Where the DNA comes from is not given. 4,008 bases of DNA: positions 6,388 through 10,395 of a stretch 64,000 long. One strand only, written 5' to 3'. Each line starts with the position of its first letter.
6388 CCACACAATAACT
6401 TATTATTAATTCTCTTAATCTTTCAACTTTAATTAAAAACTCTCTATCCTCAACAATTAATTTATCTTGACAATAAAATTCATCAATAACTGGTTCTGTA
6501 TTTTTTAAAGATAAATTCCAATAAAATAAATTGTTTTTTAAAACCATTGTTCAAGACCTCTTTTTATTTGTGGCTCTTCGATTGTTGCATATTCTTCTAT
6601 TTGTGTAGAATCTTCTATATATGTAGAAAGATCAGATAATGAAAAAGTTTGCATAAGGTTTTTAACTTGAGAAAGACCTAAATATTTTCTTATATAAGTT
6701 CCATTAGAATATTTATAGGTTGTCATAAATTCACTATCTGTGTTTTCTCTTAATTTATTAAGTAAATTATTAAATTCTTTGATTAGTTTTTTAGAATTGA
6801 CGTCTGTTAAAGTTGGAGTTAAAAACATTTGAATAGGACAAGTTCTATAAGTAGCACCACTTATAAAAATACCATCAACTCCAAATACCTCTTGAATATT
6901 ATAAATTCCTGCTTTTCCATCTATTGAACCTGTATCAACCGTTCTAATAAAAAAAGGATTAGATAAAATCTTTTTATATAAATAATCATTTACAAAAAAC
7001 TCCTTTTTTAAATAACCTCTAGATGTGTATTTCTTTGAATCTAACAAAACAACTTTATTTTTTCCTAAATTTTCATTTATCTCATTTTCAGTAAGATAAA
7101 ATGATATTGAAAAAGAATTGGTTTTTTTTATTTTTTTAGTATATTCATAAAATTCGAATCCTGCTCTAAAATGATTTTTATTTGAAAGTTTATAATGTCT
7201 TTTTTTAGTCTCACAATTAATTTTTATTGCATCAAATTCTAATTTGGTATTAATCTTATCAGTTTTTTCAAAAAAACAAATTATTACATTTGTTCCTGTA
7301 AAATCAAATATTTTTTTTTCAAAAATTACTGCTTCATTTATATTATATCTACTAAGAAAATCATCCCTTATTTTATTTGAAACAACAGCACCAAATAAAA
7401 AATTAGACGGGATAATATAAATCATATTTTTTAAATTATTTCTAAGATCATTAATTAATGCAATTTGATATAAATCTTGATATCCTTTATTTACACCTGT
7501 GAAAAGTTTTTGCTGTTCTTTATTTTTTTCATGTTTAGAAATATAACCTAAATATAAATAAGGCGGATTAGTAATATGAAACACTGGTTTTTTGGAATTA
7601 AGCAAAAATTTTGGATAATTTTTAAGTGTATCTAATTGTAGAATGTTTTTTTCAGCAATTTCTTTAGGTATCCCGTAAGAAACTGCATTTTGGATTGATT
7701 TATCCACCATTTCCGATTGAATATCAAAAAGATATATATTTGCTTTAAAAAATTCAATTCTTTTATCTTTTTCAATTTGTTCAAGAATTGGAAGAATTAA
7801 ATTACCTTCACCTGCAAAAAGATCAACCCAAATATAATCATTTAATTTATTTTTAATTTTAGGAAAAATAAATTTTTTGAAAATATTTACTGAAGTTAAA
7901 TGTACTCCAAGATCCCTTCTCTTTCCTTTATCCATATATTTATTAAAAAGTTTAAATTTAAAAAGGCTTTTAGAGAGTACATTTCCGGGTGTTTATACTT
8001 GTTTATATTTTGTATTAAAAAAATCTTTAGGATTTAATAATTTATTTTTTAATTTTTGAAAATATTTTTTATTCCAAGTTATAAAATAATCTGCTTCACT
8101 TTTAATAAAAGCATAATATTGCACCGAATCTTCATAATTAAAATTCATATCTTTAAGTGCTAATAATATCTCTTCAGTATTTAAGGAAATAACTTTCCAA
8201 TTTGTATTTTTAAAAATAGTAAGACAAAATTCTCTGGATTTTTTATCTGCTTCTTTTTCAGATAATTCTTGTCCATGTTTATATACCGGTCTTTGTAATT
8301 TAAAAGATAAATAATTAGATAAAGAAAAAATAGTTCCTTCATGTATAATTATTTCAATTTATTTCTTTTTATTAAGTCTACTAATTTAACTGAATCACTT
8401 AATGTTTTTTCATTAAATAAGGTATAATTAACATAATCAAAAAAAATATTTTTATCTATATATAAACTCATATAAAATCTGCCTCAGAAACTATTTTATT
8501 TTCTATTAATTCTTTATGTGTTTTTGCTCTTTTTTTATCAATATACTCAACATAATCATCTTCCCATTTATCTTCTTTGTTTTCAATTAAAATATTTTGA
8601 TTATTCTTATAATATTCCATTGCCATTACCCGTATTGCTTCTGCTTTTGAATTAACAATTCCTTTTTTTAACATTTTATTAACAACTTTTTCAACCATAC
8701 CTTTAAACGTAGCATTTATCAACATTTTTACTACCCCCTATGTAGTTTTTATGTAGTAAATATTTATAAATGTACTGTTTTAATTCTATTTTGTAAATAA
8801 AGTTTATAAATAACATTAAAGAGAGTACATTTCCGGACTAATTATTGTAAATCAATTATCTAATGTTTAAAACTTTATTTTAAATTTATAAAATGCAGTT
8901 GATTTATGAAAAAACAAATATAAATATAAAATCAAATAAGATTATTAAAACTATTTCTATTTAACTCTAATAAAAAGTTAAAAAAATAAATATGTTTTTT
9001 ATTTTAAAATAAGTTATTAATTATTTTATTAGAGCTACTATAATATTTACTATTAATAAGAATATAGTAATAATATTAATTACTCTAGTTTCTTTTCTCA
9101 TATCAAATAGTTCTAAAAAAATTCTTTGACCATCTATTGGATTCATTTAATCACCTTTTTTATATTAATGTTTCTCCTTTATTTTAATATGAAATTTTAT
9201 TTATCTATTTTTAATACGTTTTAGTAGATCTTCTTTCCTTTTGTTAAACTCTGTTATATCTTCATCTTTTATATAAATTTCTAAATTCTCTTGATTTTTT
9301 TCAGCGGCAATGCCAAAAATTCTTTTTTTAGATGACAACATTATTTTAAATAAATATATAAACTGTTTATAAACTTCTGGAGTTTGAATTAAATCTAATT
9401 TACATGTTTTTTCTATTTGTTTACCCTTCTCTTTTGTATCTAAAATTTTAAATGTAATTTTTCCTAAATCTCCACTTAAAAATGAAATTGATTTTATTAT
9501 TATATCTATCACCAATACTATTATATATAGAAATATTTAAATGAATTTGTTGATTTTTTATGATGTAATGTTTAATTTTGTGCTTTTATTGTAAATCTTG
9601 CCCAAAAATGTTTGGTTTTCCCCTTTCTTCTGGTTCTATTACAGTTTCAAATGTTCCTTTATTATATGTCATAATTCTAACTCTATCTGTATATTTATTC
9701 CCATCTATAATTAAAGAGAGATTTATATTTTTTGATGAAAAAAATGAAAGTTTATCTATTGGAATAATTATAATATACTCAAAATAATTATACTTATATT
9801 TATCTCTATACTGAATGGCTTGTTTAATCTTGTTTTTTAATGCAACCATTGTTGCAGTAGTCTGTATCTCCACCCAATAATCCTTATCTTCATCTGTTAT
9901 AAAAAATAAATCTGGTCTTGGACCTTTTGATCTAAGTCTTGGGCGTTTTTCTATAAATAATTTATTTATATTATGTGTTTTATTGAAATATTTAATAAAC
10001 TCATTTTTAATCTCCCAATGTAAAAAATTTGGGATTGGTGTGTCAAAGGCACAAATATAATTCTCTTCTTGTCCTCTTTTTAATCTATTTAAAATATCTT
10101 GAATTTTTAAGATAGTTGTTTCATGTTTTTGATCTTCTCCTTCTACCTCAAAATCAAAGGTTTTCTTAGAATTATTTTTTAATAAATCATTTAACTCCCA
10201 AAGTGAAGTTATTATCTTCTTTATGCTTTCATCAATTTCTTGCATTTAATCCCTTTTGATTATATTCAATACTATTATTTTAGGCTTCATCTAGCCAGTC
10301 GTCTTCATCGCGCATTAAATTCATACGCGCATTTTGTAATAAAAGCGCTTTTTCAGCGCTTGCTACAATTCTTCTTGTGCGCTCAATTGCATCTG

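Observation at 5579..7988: Type II R-M gene pair bracketed by 33-bp perfect direct repeats, with additional copies of the repeat core nearby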

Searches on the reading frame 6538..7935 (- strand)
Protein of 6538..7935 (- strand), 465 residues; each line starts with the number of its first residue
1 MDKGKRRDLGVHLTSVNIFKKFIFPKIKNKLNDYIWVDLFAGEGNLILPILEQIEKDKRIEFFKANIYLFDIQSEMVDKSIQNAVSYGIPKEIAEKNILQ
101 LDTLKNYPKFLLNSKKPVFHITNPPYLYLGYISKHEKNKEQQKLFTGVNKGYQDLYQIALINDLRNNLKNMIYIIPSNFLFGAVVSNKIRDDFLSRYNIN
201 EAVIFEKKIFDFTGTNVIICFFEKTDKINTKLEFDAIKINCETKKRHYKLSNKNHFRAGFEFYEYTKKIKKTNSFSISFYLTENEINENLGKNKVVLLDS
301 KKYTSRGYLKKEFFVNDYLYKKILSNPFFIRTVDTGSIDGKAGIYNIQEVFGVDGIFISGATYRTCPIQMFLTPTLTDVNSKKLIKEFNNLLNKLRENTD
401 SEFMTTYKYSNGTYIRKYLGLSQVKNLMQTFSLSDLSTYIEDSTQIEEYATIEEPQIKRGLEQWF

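Call 11: search_protein_families(library=pfam, proteins=[window:6538-7935:-], max_evalue=0.01)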
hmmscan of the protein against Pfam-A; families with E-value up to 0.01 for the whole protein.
window:6538-7935:- (465 aa): 2 families
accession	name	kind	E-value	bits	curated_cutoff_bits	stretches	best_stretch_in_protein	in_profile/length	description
PF02384.22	N6_Mtase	-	1.7e-07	31.3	20.4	1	38-289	52-293/311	N-6 DNA Methylase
PF01170.24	UPF0020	-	0.0049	17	22.3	1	50-127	65-132/197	RMKL-like, methyltransferase domain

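Call 42: search_protein_families(library=ncbifam, proteins=[window:6538-7935:-], max_evalue=0.1)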
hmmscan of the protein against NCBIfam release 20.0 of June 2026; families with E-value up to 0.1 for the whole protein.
window:6538-7935:- (465 aa): 2 families
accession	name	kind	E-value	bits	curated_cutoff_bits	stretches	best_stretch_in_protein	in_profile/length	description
TIGR00536.1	hemK_fam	subfamily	0.0058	15.7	115.5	1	35-169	117-235/286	HemK family protein methyltransferase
TIGR03534.1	RF_mod_PrmC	equivalog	0.017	14.6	199.1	1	36-158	92-201/253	peptide chain release factor N(5)-glutamine methyltransferase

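Call 43: search_protein_families(library=padloc, proteins=[window:6538-7935:-], max_evalue=0.1)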
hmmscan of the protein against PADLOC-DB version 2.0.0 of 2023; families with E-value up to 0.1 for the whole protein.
window:6538-7935:- (465 aa): 2 families
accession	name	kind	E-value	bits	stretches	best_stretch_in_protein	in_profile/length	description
PDLC03026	MTase_I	-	1.4e-06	25.8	1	79-264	220-398/487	Type I methyltransferase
PDLC03025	MTase_I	-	0.0018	15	1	90-229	247-376/569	Type I methyltransferase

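Call 44: search_solved_structures(query=window:6538-7935:-, max_evalue=0.01)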
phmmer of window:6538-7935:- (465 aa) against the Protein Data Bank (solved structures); distinct sequences matched with E-value up to 0.01: 0.

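Call 46: find_homologous_proteins(query=window:6538-7935:-, max_evalue=0.00001)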
Query window:6538-7935:- (465 aa): 1163 proteins with E <= 0.00001 among 8000 candidates; the best 120 are listed.
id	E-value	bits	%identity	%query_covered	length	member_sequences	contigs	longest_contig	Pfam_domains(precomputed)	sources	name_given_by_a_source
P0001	0.0e+0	1029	100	100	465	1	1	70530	PF02384.23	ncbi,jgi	ncbi:MAG: N-6 DNA methylase [Candidatus Micrarchaeia archaeon]|jgi:type I restriction-modification s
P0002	4.5e-190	650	70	92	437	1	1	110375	PF02384.23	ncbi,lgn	-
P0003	3.7e-186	638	68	92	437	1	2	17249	PF02384.23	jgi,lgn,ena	-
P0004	1.6e-184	632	66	94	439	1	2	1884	PF02384.23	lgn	-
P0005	1.1e-169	583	63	93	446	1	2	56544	PF02384.23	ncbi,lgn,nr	ncbi:MAG: N-6 DNA Methylase [archaeon ADurb.Bin336]|nr:MAG: N-6 DNA Methylase [archaeon ADurb.Bin336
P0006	4.5e-167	575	62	92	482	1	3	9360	PF02384.23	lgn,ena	-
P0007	1.5e-163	563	60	93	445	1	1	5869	PF02384.23,PF07669.18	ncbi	ncbi:MAG: N-6 DNA methylase [Thermoplasmatales archaeon]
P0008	2.9e-163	562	57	92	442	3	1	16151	PF02384.23,PF07669.18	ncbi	-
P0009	3.7e-163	562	60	92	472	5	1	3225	PF02384.23,PF07669.18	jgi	-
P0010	3.8e-162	558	60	93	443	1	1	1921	PF02384.23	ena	-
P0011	3.1e-161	555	60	93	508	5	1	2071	PF02384.23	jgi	-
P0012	5.5e-161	555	59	93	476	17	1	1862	PF02384.23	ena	-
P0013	5.6e-161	555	59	93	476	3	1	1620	PF02384.23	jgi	jgi:hypothetical protein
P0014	9.2e-161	554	59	95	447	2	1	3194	PF13847.13,PF02384.23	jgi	jgi:hypothetical protein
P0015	1.3e-160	553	60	93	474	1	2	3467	PF02384.23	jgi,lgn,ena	-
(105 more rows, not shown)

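Call 47: find_encoding_contigs(protein=P0002, flank=5000, max_places=3)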
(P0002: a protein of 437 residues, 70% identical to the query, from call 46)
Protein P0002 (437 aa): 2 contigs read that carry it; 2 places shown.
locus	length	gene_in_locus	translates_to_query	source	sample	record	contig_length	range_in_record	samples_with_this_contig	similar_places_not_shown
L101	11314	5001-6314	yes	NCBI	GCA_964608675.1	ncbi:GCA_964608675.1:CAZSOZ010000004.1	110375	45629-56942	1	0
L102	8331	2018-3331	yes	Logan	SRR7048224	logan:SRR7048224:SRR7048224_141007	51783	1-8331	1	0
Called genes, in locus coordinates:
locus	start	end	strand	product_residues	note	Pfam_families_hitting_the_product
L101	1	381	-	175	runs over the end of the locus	-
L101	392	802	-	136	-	PF01894:YjbQ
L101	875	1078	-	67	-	PF10049:DUF2283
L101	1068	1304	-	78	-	PF14076:DUF4258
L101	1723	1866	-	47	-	-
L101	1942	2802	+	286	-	-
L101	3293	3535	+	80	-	-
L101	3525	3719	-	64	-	-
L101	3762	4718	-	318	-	PF01609:DDE_Tnp_1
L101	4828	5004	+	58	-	-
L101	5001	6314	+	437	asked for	PF02384:N6_Mtase (weak)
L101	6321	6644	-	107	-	PF06300:Tsp45I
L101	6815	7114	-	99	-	PF06300:Tsp45I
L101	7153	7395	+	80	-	-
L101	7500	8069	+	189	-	-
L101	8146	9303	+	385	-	PF00999:Na_H_Exchanger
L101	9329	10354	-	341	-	-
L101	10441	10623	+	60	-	-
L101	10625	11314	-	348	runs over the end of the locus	PF00586:AIRS, PF02769:AIRS_C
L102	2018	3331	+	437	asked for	PF02384:N6_Mtase (weak)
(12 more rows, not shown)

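Call 48: find_encoding_contigs(protein=P0003, flank=5000, max_places=3)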
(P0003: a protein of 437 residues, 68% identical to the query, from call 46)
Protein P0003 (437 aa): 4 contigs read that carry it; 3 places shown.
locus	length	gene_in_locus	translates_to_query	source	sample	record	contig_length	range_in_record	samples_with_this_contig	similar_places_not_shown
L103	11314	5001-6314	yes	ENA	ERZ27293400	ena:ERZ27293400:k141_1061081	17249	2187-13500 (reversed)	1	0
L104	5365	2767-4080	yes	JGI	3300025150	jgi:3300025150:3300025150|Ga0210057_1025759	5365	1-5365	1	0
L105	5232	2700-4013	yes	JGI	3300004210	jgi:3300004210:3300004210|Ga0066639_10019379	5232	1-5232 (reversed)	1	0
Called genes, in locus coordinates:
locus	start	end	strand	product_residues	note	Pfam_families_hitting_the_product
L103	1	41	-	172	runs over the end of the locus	-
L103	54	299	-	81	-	-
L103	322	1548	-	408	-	PF00155:Aminotran_1_2 (weak), PF00266:Aminotran_5, PF01053:Cys_Met_Meta_PP (weak)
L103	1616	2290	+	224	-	PF02811:PHP, PF13263:PHP_C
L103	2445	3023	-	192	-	-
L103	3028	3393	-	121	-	-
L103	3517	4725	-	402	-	PF01609:DDE_Tnp_1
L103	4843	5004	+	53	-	-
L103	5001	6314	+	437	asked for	PF02384:N6_Mtase (weak)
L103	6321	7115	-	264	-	PF06300:Tsp45I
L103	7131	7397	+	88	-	-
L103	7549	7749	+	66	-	-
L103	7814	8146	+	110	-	PF01588:tRNA_bind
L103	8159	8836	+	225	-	PF22175:Ogg-HhH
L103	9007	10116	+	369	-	PF02812:ELFV_dehydrog_N, PF00208:ELFV_dehydrog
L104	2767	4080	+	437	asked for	PF02384:N6_Mtase (weak)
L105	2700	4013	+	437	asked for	PF02384:N6_Mtase (weak)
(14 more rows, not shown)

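Call 49: find_encoding_contigs(protein=P0005, flank=5000, max_places=3)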
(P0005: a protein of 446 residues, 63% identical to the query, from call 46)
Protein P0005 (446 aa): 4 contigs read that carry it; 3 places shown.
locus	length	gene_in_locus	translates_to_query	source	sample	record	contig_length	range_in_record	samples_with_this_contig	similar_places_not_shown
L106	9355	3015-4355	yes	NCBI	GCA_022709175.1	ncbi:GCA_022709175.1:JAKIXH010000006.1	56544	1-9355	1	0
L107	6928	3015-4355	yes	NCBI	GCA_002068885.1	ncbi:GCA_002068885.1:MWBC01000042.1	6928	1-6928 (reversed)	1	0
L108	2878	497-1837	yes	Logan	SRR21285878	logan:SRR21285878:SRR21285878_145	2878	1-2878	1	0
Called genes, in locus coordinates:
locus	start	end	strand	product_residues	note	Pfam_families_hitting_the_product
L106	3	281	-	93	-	?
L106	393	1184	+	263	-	-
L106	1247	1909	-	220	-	PF01022:HTH_5, PF14947:HTH_45 (weak)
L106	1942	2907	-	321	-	-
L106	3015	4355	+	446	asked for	PF02384:N6_Mtase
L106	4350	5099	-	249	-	PF06300:Tsp45I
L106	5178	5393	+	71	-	-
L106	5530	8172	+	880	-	PF00133:tRNA-synt_1, PF01406:tRNA-synt_1e (faint), PF09334:tRNA-synt_1g, PF13603:tRNA-synt_1_2, PF00133:tRNA-synt_1, PF09334:tRNA-synt_1g (weak), PF08264:Anticodon_1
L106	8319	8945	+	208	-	PF04079:SMC_ScpB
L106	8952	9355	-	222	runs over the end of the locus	PF01351:RNase_HII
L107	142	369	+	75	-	-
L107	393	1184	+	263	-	-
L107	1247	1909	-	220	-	PF01022:HTH_5, PF14947:HTH_45 (weak)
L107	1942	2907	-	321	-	-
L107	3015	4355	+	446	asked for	PF02384:N6_Mtase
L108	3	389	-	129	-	?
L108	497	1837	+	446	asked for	PF02384:N6_Mtase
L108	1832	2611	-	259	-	PF06300:Tsp45I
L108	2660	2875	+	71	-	-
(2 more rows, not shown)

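Call 82: find_encoding_contigs(protein=window:6538-7935:-, flank=3000, max_places=6)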
Protein window:6538-7935:- (465 aa): no gene with exactly this product is on record in the collection.

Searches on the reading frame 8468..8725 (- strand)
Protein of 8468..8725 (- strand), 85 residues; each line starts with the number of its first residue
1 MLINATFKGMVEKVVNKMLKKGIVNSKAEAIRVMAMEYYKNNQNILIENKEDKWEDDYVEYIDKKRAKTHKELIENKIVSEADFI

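Call 11: search_protein_families(library=pfam, proteins=[window:8468-8725:-], max_evalue=0.01)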
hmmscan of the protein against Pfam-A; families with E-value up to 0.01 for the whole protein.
window:8468-8725:- (85 aa): 1 family
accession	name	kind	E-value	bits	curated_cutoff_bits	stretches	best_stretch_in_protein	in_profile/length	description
PF01402.27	RHH_1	-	0.00076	19.8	20.5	0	15-40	14-38/39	Ribbon-helix-helix protein, copG family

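Call 42: search_protein_families(library=ncbifam, proteins=[window:8468-8725:-], max_evalue=0.1)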
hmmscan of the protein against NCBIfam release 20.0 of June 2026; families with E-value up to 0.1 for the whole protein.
window:8468-8725:- (85 aa): 1 family
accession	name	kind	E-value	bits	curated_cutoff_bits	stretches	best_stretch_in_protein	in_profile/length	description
NF050156.1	CapLactmsAlpCapA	equivalog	0.037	12.3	1000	1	3-74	511-582/689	caprolactamase subunit alpha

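Call 43: search_protein_families(library=padloc, proteins=[window:8468-8725:-], max_evalue=0.1)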
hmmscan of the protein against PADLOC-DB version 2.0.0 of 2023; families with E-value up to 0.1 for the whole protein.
window:8468-8725:- (85 aa): 0 families

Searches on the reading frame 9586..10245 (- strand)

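Call 11: search_protein_families(library=pfam, proteins=[window:9586-10245:-], max_evalue=0.01)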
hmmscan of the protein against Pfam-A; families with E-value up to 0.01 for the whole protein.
window:9586-10245:- (219 aa): 0 families

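Call 42: search_protein_families(library=ncbifam, proteins=[window:9586-10245:-], max_evalue=0.1)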
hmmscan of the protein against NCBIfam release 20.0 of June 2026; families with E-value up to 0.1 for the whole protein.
window:9586-10245:- (219 aa): 2 families
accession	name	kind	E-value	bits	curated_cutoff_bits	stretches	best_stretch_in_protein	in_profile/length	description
NF041298.1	rSAM_mat_DynA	equivalog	0.00015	20.9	450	1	128-205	68-142/356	dynobactin maturation radical SAM/SPASM protein DynA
NF041707.1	rSAM_YhhB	equivalog_domain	0.009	14.9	445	1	164-204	106-147/369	cyclophane-forming radical SAM/SPASM peptide maturase YhhB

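Call 43: search_protein_families(library=padloc, proteins=[window:9586-10245:-], max_evalue=0.1)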
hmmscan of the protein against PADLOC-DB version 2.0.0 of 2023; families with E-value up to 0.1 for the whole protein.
window:9586-10245:- (219 aa): 0 families
